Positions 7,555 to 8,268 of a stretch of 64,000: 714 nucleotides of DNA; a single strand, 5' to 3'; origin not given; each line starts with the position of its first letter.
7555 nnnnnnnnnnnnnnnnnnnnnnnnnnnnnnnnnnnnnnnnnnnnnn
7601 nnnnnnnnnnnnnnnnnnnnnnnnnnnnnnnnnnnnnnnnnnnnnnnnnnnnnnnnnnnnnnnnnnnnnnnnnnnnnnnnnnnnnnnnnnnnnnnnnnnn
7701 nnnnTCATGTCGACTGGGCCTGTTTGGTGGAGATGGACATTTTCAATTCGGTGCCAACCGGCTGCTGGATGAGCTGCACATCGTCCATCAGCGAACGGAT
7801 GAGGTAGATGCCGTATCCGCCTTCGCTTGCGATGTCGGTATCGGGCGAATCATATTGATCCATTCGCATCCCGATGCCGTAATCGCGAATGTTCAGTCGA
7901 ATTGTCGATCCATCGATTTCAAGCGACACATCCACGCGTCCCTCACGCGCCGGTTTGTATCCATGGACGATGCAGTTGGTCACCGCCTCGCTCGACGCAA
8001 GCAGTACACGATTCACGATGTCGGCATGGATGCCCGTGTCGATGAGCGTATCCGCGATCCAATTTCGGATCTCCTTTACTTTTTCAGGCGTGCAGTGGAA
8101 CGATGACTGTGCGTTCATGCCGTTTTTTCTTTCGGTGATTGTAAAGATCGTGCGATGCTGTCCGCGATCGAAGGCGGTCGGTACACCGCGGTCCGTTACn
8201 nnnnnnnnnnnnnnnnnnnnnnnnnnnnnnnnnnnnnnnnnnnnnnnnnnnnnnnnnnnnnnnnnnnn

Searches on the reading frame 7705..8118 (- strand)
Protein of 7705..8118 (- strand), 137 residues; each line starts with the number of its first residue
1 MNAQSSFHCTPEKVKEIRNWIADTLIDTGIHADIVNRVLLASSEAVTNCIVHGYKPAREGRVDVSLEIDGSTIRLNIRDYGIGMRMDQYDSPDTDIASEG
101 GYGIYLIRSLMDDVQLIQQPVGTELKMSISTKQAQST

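Call 6: search_protein_families(library=pfam, proteins=[window:7705-8118:-], max_evalue=0.01)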
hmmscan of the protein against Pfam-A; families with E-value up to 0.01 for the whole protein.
window:7705-8118:- (137 aa): 2 families
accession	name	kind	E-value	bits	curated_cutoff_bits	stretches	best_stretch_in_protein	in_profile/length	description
PF13581.12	HATPase_c_2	-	9.2e-27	94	27.4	1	10-128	4-126/127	Histidine kinase-like ATPase domain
PF02518.31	HATPase_c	-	5.6e-07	30.4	26.4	1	39-124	7-102/111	Histidine kinase-, DNA gyrase B-, and HSP90-like ATPase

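Call 9: search_protein_families(library=ncbifam, proteins=[window:7705-8118:-], max_evalue=0.01)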
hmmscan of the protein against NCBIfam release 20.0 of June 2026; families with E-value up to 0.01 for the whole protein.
window:7705-8118:- (137 aa): 5 families
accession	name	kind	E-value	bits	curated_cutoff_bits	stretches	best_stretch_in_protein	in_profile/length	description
TIGR01925.2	spIIAB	equivalog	4.3e-16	59.1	135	1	6-128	6-133/137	anti-sigma F factor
NF003144.0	PRK04069.1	equivalog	2.5e-15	56.2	145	1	12-132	17-144/161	anti-sigma B factor RsbW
TIGR01924.1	rsbW_low_gc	equivalog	1.9e-13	50.1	155.05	1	11-128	16-140/159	anti-sigma B factor RsbW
NF041045.1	RsbA_anti_sig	subfamily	2.6e-09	36.8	210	1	10-128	187-301/303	anti-sigma factor RsbA family regulatory protein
NF040691.1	MtrAB_MtrB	equivalog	0.0091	15.1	450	0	45-88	395-434/507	MtrAB system histidine kinase MtrB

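Call 45: search_solved_structures(query=window:7705-8118:-, max_evalue=0.01, show_alignments=2)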
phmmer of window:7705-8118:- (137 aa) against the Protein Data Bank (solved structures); distinct sequences matched with E-value up to 0.01: 6.
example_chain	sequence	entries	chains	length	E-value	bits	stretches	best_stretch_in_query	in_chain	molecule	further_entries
6m36_A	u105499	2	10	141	2.1e-09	40.7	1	9-123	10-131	Serine-protein kinase RsbW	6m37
1til_A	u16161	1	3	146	7.9e-08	35.6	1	33-118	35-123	Anti-sigma F factor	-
1tid_A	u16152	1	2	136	8.7e-08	35.5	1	33-115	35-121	Anti-sigma F factor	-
1l0o_A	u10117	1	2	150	9.4e-08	35.4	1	33-118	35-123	Anti-sigma F factor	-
1th8_A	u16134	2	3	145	9.8e-08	35.3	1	33-116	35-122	Anti-sigma F factor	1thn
9qih_A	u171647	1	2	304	0.0019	21.5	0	69-136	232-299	SenB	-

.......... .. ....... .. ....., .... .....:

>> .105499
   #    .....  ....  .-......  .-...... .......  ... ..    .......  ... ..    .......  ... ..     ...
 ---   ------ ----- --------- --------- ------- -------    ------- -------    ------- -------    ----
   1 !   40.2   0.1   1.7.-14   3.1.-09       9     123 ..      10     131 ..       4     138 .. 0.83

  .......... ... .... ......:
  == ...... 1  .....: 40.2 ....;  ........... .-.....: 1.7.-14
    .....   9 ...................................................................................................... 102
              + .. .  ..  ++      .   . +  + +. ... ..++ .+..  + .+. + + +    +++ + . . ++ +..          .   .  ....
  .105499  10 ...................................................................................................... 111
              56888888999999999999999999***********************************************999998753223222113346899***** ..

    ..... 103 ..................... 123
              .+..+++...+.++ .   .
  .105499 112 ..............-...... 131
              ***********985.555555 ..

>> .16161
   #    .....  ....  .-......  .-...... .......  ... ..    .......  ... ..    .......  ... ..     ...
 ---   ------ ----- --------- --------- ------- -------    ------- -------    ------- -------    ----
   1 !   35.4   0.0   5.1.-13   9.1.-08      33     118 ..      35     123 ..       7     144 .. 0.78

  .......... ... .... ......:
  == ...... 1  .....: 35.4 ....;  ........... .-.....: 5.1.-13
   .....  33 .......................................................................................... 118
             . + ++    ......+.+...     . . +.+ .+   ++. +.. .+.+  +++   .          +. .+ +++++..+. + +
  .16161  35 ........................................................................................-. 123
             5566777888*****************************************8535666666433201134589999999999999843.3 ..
